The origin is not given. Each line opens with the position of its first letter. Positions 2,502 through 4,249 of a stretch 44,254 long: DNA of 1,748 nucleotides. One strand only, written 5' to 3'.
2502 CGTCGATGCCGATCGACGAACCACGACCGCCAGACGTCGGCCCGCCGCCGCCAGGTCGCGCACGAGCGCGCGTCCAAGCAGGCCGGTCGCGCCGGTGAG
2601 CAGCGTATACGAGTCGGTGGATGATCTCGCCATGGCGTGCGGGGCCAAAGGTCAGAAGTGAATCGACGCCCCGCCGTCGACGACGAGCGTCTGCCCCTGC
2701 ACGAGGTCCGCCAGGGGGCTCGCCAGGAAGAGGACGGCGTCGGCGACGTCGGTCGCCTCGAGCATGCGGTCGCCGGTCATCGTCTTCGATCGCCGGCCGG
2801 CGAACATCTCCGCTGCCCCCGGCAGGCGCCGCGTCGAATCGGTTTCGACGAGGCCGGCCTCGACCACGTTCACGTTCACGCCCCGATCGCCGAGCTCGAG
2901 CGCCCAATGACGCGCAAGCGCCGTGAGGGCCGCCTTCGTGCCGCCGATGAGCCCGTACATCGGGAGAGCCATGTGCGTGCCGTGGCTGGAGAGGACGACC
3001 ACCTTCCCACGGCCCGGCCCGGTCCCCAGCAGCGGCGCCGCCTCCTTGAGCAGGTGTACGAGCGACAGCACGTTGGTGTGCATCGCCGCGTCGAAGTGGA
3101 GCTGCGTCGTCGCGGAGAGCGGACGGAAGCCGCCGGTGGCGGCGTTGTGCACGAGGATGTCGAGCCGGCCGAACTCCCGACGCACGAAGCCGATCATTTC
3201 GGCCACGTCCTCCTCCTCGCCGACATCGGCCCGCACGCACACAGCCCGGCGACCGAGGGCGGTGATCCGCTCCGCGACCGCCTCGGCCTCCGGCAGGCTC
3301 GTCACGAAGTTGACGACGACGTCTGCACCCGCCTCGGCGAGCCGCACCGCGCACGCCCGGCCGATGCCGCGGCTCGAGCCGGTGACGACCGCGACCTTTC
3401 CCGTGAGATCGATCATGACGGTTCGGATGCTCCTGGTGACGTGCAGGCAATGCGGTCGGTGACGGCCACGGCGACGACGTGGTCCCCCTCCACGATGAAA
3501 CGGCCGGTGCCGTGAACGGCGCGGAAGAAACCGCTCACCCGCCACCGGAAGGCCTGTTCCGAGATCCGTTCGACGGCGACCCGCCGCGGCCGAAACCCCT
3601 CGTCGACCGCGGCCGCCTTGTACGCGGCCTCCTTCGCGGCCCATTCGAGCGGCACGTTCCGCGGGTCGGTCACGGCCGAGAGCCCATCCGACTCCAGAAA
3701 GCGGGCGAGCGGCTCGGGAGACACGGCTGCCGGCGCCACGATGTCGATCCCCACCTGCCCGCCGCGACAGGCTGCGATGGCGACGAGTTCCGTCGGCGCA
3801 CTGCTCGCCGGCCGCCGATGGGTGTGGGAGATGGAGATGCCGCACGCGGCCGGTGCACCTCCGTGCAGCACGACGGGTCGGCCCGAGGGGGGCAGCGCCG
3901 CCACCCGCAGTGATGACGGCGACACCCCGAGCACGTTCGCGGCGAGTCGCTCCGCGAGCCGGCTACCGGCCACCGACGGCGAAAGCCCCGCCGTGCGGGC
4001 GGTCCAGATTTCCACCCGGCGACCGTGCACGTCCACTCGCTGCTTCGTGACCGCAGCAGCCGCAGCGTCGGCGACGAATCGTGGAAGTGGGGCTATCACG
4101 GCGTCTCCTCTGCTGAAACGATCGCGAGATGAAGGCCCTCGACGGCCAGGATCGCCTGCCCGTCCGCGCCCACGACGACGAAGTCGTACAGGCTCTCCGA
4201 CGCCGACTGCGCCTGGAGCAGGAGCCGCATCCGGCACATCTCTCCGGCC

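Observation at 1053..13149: Self-contained reductive lipid cassette: one-polypeptide Pfa/Hgl-like PKS coupled to PPTase, FabL-type trans-ER and an R-domain/SCP2 release enzyme, with a divergent condensation-like acyltransferase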

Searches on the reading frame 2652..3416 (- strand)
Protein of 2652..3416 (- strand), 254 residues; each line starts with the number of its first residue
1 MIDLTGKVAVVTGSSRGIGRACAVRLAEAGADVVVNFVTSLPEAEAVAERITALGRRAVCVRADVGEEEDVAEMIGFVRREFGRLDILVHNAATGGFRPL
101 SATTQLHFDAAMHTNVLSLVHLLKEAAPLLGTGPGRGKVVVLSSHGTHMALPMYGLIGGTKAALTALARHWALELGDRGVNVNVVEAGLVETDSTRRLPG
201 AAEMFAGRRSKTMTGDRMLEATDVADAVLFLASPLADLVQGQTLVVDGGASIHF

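Call 5: search_protein_families(library=pfam, proteins=[window:2652-3416:-], max_evalue=0.01)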
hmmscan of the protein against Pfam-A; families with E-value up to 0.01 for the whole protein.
window:2652-3416:- (254 aa): 4 families
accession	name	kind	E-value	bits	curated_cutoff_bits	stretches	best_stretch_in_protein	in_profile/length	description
PF13561.12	adh_short_C2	-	1.1e-58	199.1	27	1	15-250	5-235/236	Enoyl-(Acyl carrier protein) reductase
PF00106.31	adh_short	-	1.7e-43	148.9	26.6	1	7-197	1-189/195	short chain dehydrogenase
PF08659.16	KR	-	2.9e-12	47.3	22.6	1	10-183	4-174/180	KR domain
PF01370.27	Epimerase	-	0.00025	21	20.9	1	10-145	2-116/240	NAD dependent epimerase/dehydratase family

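Call 6: search_protein_families(library=ncbifam, proteins=[window:2652-3416:-], max_evalue=0.01)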
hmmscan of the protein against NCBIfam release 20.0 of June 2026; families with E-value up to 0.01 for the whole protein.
window:2652-3416:- (254 aa): 235 families (the best 25 are shown)
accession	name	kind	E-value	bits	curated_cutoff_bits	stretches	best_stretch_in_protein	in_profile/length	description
NF005975.0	PRK08063.1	equivalog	9.4e-75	251.1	328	1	5-252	3-248/250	enoyl-[acyl-carrier-protein] reductase FabL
NF005559.1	PRK07231.1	subfamily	3e-54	184.2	215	1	4-251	2-248/249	glucose 1-dehydrogenase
NF009468.0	PRK12826.1-4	equivalog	3.1e-46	158.1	318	1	3-250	4-247/256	SDR family oxidoreductase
NF005873.0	PRK07814.1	equivalog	7.6e-44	150.1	346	1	3-250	7-251/263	SDR family oxidoreductase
TIGR03971.1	SDR_subfam_1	subfamily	1.6e-43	149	300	1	4-252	1-270/271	mycofactocin-coupled SDR family oxidoreductase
NF005853.0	PRK07774.1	equivalog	3.6e-42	144.5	303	1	2-251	2-247/250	SDR family oxidoreductase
NF005446.0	PRK07035.1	equivalog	9.5e-42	143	373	1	2-250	7-253/255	SDR family oxidoreductase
NF004778.0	PRK06124.1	equivalog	6.9e-41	140.3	303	1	3-254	8-256/256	SDR family oxidoreductase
NF004773.0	PRK06113.1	equivalog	1e-40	139.8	367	1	3-250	8-250/255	7-alpha-hydroxysteroid dehydrogenase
NF004791.0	PRK06138.1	equivalog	1e-40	139.7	312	1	3-252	2-251/252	SDR family oxidoreductase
NF005909.0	PRK07890.1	subfamily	1.5e-40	139.1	258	1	4-250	5-257/260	short chain dehydrogenase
NF052558.1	MBtsdlDhBudC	equivalog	4.2e-40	137.9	270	1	5-251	2-242/250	meso-2,3-butanediol dehydrogenase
TIGR01830.1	3oxo_ACP_reduc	equivalog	5.7e-40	137.5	297.75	1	9-249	1-237/239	3-oxoacyl-[acyl-carrier-protein] reductase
NF005893.0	PRK07856.1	equivalog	1.2e-39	136.1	255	1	2-250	5-241/255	SDR family oxidoreductase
NF004818.0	PRK06172.1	equivalog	4.2e-39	134.4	336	1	2-250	3-250/253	SDR family oxidoreductase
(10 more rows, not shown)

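Call 44: search_solved_structures(query=window:2655-3416:-, max_evalue=1e-20)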
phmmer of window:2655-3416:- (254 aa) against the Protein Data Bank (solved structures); distinct sequences matched with E-value up to 1e-20: 165 (the best 60 are shown).
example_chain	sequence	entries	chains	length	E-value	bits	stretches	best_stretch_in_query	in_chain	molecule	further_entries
3oic_A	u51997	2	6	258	2.3e-53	184.7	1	6-252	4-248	Enoyl-[acyl-carrier-protein] reductase [NADPH]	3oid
4mow_A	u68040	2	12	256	4.4e-37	131.4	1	3-250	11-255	Glucose 1-dehydrogenase | Putative glucose 1-dehydrogenase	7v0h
2uvd_A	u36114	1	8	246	2.1e-34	122.7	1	4-250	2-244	3-OXOACYL-(ACYL-CARRIER-PROTEIN) REDUCTASE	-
3v2g_A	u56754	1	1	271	3.4e-33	118.7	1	2-251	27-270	3-oxoacyl-[acyl-carrier-protein] reductase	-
9vrz_A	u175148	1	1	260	7.4e-33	117.6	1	1-250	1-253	Carbonyl Reductase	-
9vry_A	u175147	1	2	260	7.7e-33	117.5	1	1-250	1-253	Carbonyl Reductase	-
3osu_A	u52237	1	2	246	8.5e-33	117.4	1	7-250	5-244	3-oxoacyl-[acyl-carrier-protein] reductase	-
1ulu_A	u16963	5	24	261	8.6e-33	117.4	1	2-251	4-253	enoyl-acyl carrier protein reductase | ENOYL-[ACYL CARRIER PROTEIN] REDUCTASE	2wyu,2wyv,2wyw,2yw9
3sj7_A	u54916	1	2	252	9.6e-33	117.2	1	7-250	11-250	3-oxoacyl-(Acyl-carrier-protein) reductase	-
9vs0_A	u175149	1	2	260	1.1e-32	117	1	1-250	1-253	Carbonyl Reductase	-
1ahh_A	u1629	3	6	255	1.4e-32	116.7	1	3-250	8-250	7 ALPHA-HYDROXYSTEROID DEHYDROGENASE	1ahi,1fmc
9vrg_A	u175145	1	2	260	1.7e-32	116.4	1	1-250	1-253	Carbonyl Reductase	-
3itd_A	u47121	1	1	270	1.8e-32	116.3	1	4-250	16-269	17beta-Hydroxysteroid dehydrogenase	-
7eny_A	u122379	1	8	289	2.1e-32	116.1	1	3-250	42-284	7alpha-hydroxysteroid dehydrogenase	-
3wtb_A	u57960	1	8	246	2.3e-32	115.9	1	4-250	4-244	Putative oxidoreductase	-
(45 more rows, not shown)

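Call 67: list_cluster_members(proteins=[window:2655-3416:-, window:4099-11619:-, window:3416-4099:-, window:11830-13146:+])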
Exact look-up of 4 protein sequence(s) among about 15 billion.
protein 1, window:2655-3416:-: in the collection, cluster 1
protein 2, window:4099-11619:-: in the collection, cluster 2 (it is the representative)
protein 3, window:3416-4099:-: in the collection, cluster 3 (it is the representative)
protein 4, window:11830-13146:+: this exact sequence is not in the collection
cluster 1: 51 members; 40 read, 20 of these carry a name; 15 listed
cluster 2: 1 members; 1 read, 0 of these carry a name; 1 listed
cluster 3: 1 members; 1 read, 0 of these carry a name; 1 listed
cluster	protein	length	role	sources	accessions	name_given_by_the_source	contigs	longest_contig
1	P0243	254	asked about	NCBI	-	-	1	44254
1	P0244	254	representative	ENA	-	-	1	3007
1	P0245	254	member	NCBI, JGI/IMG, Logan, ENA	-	enoyl-[acyl-carrier protein] reductase III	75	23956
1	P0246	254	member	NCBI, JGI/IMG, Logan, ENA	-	enoyl-[acyl-carrier protein] reductase III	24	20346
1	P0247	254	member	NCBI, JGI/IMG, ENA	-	enoyl-[acyl-carrier protein] reductase III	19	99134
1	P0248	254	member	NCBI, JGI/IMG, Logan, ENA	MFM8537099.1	MAG: SDR family oxidoreductase [Planctomycetaceae bacterium]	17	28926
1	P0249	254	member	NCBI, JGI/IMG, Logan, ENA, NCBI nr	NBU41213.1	MAG: SDR family oxidoreductase [Planctomycetia bacterium] | SDR family oxidoreductase [Planctomycetia bacterium]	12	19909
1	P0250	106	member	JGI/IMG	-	enoyl-[acyl-carrier protein] reductase III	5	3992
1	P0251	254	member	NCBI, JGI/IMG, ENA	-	enoyl-[acyl-carrier protein] reductase III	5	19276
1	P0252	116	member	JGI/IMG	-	enoyl-[acyl-carrier protein] reductase III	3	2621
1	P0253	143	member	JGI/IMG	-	enoyl-[acyl-carrier protein] reductase III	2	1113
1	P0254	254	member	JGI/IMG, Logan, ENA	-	enoyl-[acyl-carrier protein] reductase III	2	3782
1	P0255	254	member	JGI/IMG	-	enoyl-[acyl-carrier protein] reductase III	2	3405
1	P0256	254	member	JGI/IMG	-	enoyl-[acyl-carrier protein] reductase III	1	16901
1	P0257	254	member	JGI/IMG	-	enoyl-[acyl-carrier protein] reductase III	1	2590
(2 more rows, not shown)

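Call 87: search_solved_structures(query=window:2655-3416:-, max_evalue=1e-40, show_alignments=1)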
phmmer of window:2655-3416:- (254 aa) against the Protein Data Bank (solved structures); distinct sequences matched with E-value up to 1e-40: 1.
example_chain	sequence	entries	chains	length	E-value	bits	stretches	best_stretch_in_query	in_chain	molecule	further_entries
3oic_A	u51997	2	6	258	2.3e-53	184.7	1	6-252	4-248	Enoyl-[acyl-carrier-protein] reductase [NADPH]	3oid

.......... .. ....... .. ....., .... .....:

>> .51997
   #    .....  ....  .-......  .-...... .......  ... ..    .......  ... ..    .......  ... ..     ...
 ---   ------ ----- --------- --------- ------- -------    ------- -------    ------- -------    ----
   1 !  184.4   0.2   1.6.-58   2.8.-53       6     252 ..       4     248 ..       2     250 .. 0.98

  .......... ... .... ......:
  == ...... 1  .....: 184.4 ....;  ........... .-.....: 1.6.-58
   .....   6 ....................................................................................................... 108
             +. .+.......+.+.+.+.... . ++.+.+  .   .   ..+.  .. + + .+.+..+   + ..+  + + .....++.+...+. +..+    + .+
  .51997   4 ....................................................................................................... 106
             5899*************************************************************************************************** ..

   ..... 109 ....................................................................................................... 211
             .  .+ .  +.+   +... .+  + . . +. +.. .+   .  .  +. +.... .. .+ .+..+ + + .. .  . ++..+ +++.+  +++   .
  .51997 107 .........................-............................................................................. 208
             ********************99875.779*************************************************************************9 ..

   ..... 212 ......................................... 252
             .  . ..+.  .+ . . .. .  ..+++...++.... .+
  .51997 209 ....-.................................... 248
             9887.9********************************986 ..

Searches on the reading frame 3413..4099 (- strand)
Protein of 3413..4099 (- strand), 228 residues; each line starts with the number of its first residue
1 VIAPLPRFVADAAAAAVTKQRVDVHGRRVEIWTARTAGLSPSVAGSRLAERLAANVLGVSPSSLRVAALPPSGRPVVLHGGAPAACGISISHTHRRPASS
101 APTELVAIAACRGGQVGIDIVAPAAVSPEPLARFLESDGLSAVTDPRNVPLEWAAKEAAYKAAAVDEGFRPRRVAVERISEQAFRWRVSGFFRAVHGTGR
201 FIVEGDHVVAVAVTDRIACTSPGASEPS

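Call 5: search_protein_families(library=pfam, proteins=[window:3413-4099:-], max_evalue=0.01)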
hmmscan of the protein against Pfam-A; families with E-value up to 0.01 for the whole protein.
window:3413-4099:- (228 aa): 1 family
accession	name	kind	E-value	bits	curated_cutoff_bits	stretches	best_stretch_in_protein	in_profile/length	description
PF01648.25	ACPS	-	0.00071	20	25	1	115-196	1-96/111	4'-phosphopantetheinyl transferase superfamily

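Call 6: search_protein_families(library=ncbifam, proteins=[window:3413-4099:-], max_evalue=0.01)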
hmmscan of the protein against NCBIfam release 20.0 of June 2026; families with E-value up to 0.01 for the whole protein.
window:3413-4099:- (228 aa): 0 families
